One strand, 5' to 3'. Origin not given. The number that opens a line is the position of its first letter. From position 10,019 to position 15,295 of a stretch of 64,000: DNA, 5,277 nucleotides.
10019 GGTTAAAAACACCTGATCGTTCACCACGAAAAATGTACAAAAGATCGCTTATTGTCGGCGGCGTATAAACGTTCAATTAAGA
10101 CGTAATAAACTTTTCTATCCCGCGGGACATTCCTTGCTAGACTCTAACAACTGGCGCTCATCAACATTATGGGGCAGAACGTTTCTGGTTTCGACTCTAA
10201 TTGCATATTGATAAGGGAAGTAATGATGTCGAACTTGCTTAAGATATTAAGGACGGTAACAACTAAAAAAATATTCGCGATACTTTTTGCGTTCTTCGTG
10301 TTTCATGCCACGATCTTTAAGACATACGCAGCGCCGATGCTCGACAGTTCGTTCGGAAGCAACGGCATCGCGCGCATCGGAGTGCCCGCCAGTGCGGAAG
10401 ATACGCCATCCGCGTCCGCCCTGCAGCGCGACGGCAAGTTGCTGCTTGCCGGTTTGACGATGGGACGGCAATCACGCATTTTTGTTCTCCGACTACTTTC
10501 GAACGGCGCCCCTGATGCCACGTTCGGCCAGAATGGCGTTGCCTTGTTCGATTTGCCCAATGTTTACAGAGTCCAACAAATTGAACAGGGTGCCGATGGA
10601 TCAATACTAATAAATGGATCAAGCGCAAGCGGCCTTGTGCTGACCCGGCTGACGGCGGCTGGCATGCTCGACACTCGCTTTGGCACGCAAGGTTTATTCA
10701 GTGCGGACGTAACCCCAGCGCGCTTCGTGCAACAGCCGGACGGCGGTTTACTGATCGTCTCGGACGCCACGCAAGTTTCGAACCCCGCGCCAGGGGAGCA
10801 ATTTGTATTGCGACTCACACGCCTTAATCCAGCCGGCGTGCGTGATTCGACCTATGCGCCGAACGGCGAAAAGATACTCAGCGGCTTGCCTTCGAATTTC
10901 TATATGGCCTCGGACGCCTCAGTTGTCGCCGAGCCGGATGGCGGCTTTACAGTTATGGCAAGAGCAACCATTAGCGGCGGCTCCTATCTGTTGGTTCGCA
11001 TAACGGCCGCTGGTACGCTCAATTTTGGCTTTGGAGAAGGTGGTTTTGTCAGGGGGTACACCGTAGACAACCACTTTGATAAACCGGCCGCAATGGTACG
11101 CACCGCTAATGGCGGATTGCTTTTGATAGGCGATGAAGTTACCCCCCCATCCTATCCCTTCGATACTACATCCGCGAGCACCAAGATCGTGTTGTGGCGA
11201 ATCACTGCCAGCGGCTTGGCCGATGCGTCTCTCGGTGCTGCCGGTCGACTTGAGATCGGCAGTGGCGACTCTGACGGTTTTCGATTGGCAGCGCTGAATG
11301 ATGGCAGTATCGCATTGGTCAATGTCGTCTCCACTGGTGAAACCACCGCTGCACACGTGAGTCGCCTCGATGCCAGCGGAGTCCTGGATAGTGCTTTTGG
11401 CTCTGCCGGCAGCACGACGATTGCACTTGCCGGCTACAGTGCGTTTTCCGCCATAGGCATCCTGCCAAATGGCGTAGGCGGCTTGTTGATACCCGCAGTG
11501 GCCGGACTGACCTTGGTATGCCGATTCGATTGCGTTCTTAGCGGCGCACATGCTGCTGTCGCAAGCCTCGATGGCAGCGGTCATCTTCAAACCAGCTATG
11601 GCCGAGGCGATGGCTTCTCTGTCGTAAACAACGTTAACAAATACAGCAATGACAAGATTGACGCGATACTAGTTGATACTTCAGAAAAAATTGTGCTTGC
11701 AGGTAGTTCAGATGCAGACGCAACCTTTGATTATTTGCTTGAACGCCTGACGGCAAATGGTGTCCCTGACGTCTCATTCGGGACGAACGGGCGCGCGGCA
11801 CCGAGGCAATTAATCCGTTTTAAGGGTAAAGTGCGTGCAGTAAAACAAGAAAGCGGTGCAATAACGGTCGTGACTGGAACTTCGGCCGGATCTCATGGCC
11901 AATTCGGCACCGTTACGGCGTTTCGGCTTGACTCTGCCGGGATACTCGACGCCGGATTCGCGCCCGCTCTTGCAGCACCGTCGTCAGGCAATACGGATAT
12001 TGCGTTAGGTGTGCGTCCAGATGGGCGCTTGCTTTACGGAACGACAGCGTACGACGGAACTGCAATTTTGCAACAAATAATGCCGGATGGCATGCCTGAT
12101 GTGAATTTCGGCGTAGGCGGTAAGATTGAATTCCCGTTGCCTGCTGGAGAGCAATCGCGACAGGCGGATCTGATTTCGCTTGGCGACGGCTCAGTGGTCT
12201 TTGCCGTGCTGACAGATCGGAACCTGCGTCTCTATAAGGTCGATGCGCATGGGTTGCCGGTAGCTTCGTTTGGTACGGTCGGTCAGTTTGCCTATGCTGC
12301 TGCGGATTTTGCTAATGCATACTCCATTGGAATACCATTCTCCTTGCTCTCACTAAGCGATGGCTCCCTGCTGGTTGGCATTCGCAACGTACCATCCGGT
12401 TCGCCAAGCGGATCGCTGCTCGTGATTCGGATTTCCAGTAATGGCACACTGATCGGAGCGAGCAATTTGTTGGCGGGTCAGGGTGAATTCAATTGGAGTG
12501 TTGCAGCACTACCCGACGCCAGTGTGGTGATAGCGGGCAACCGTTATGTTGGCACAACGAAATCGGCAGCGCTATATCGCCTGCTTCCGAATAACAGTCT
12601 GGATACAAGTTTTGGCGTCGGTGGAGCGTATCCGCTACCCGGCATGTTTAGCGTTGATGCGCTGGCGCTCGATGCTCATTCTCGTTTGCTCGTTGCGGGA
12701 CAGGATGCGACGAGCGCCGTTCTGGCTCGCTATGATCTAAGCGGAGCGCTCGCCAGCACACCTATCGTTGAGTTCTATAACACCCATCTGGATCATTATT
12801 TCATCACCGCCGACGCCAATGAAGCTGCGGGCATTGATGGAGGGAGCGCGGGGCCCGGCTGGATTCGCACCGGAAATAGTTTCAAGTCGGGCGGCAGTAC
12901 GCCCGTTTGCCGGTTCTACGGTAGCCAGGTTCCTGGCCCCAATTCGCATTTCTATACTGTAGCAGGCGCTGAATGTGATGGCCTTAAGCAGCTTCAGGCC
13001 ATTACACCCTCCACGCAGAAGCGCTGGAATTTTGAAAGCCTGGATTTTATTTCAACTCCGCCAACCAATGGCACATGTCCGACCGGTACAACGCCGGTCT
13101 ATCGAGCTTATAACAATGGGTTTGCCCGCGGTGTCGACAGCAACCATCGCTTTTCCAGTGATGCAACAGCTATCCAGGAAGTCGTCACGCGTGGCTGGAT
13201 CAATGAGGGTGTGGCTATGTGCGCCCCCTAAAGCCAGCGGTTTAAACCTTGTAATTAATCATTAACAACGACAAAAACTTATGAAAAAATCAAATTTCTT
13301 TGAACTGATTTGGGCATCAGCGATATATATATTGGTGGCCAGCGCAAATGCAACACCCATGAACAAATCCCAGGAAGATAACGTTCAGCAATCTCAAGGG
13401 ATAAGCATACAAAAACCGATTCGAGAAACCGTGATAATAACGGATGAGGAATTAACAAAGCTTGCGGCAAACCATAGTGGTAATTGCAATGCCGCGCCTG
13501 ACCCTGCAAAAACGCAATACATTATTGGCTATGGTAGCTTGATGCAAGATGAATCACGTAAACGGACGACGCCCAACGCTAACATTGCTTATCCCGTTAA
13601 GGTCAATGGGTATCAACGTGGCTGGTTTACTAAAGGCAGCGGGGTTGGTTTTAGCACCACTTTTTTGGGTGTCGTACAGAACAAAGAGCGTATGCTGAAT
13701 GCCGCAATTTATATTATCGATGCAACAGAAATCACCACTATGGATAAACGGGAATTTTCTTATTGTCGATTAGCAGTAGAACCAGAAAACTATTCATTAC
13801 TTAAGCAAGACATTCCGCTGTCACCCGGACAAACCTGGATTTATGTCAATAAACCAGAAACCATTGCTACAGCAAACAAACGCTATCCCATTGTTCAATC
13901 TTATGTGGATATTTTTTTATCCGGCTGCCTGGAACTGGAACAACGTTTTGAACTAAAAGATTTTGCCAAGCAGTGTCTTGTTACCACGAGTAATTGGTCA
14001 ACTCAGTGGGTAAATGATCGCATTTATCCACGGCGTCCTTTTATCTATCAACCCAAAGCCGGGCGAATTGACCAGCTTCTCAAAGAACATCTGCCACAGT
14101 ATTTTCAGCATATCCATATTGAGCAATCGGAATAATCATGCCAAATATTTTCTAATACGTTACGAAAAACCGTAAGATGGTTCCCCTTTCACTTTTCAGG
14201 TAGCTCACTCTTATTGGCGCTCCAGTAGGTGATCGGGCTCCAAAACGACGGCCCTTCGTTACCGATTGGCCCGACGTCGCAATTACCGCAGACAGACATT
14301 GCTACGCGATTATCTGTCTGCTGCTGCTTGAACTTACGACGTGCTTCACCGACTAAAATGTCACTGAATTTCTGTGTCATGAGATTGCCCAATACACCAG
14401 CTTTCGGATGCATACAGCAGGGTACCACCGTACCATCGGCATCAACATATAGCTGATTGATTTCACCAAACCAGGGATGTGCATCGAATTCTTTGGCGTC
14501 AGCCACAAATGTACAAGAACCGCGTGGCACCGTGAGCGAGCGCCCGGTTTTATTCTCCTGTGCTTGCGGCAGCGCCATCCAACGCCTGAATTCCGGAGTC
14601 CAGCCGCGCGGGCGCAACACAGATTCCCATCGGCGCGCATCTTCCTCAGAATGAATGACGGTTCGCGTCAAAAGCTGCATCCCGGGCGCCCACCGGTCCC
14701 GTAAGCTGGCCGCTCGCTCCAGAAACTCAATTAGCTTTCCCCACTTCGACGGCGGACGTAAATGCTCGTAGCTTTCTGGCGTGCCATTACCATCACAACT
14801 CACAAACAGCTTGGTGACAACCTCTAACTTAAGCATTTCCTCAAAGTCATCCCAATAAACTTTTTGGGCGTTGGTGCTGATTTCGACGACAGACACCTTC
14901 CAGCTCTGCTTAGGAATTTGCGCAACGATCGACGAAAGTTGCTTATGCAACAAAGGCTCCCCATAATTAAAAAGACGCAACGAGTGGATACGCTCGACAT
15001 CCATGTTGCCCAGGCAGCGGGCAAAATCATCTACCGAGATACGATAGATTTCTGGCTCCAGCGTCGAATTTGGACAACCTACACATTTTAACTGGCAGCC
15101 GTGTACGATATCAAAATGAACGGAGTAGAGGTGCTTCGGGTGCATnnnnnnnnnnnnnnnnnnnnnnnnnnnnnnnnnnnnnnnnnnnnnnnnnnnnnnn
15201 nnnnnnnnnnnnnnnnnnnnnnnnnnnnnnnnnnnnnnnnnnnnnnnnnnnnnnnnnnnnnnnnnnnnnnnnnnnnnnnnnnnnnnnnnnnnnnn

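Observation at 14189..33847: Candidate dedicated S-layer biogenesis system: T2SS, lipoprotein, S-layer protein, accessory protein, foldase, glycan exporter and radical SAM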

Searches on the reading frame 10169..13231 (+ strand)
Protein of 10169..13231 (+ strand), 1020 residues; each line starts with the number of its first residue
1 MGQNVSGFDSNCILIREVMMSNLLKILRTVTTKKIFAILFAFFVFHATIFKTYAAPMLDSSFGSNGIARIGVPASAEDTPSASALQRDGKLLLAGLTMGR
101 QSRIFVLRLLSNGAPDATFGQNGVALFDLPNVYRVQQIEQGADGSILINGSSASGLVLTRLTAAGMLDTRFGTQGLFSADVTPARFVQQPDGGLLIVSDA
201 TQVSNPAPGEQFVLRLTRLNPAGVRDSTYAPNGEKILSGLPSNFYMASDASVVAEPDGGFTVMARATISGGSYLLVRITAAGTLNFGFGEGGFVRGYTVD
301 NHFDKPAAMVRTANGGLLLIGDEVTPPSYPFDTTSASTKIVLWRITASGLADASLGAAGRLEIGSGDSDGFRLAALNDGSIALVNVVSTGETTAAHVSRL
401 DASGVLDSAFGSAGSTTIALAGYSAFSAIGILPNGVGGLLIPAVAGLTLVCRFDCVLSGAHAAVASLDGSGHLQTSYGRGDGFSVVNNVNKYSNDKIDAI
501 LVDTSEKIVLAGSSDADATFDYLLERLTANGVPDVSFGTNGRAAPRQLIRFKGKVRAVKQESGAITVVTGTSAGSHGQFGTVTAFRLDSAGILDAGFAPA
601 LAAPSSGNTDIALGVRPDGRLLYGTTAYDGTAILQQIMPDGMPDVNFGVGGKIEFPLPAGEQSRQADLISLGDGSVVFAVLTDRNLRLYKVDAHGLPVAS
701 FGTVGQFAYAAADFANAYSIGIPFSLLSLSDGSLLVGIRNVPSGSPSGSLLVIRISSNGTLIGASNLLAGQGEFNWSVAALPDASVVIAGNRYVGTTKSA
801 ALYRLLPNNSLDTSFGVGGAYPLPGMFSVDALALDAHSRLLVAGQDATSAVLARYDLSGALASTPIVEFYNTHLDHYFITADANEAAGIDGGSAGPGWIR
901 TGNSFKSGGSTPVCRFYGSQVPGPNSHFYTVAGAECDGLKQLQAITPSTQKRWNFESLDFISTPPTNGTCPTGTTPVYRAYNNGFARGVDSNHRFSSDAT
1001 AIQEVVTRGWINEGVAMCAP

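Call 45: search_protein_families(library=pfam, proteins=[window:10169-13231:+], max_evalue=0.001)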
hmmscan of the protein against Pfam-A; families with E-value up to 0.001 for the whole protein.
window:10169-13231:+ (1020 aa): 2 families
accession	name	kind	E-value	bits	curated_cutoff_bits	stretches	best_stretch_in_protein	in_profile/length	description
PF17164.10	DUF5122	-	5.7e-23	81.3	27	1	86-119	1-36/36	Domain of unknown function (DUF5122) beta-propeller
PF18885.6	DUF5648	-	1.3e-12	48.6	25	1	862-939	44-119/134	Domain of unknown function (DUF5648)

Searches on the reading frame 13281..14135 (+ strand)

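Call 5: search_protein_families(library=pfam, proteins=[window:13281-14135:+], max_evalue=0.01)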
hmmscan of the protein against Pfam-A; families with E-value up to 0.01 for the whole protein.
window:13281-14135:+ (284 aa): 1 family
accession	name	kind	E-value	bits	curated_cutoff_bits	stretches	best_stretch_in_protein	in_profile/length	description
PF06094.17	GGACT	-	0.0039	18.2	22.8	1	83-192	3-104/120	Gamma-glutamyl cyclotransferase, AIG2-like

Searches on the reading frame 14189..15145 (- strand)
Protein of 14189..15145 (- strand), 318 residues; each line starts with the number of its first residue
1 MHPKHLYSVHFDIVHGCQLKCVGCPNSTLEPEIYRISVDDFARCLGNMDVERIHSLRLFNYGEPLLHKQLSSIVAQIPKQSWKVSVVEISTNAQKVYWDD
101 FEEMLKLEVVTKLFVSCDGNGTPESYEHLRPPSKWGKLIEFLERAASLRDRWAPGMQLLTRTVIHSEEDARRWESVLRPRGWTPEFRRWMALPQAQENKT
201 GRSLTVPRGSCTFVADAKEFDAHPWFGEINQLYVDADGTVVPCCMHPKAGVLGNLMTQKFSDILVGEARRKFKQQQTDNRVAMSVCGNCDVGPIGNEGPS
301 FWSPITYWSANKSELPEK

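Call 4: search_protein_families(library=pfam, proteins=[window:14189-15145:-], max_evalue=0.01)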
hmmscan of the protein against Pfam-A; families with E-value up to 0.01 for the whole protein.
window:14189-15145:- (318 aa): 3 families
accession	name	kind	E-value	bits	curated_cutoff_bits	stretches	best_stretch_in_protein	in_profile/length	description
PF13186.11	SPASM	-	8.3e-13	48.9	21.5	1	229-290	5-67/67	Iron-sulfur cluster-binding domain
PF04055.27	Radical_SAM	-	2.2e-06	28.4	29.5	1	13-148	3-139/166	Radical SAM superfamily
PF13353.11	Fer4_12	-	0.0037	18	22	1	14-120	12-116/137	4Fe-4S single cluster domain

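Call 6: search_protein_families(library=ncbifam, proteins=[window:14189-15145:-], max_evalue=0.01)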
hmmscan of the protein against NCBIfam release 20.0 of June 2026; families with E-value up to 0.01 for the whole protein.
window:14189-15145:- (318 aa): 23 families
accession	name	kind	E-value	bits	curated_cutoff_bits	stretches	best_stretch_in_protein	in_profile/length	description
NF033640.1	N_Twi_rSAM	subfamily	1.7e-12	47.1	170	2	62-148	181-268/398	twitch domain-containing radical SAM protein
TIGR04317.1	W_rSAM_matur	equivalog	2.1e-10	40.2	380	1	6-144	3-135/349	tungsten cofactor oxidoreductase radical SAM maturase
TIGR02666.1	moaA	equivalog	5.6e-08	32.1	284.05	1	13-118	16-123/336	GTP 3',8-cyclase MoaA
TIGR04321.1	spiroSPASM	subfamily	1.7e-06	27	250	0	10-107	234-333/510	spiro-SPASM protein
NF045574.1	sacti_mat_StsB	exception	2.2e-06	26.8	625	1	5-130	94-213/466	StsB family radical SAM/SPASM domain sactipeptide maturase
TIGR04311.1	rSAM_Geo_metal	subfamily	3.2e-06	26.4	400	1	12-143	8-137/423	radical SAM/SPASM family putative metalloenzyme maturase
TIGR04051.1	rSAM_NirJ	equivalog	1e-05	24.7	515.45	0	10-107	5-99/354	heme d1 biosynthesis radical SAM protein NirJ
TIGR04466.1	rSAM_BlsE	equivalog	1.1e-05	25.1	400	1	12-148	8-137/327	cytosylglucuronate decarboxylase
TIGR04085.1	rSAM_more_4Fe4S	domain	1.5e-05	25.3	27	1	230-294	5-69/93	SPASM domain-containing protein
TIGR02495.1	NrdG2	equivalog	3.3e-05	23.3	131.15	1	14-128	23-130/193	anaerobic ribonucleoside-triphosphate reductase activating protein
TIGR02668.1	moaA_archaeal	equivalog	3.7e-05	22.9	325.25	1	6-145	9-143/303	GTP 3',8-cyclase MoaA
TIGR04545.1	rSAM_ahbD_hemeb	equivalog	0.00012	21.6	500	0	10-130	3-118/339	heme b synthase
NF045702.1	rSAM_GDGT_ether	equivalog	0.00042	19.1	450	1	2-125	81-205/486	tetraether lipid synthase Tes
NF012164.0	AlbA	equivalog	0.00044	18.8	850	0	9-95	115-200/442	subtilosin maturase AlbA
NF001199.0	PRK00164.2-1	equivalog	0.00068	18.9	231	1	5-141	10-141/308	GTP 3',8-cyclase MoaA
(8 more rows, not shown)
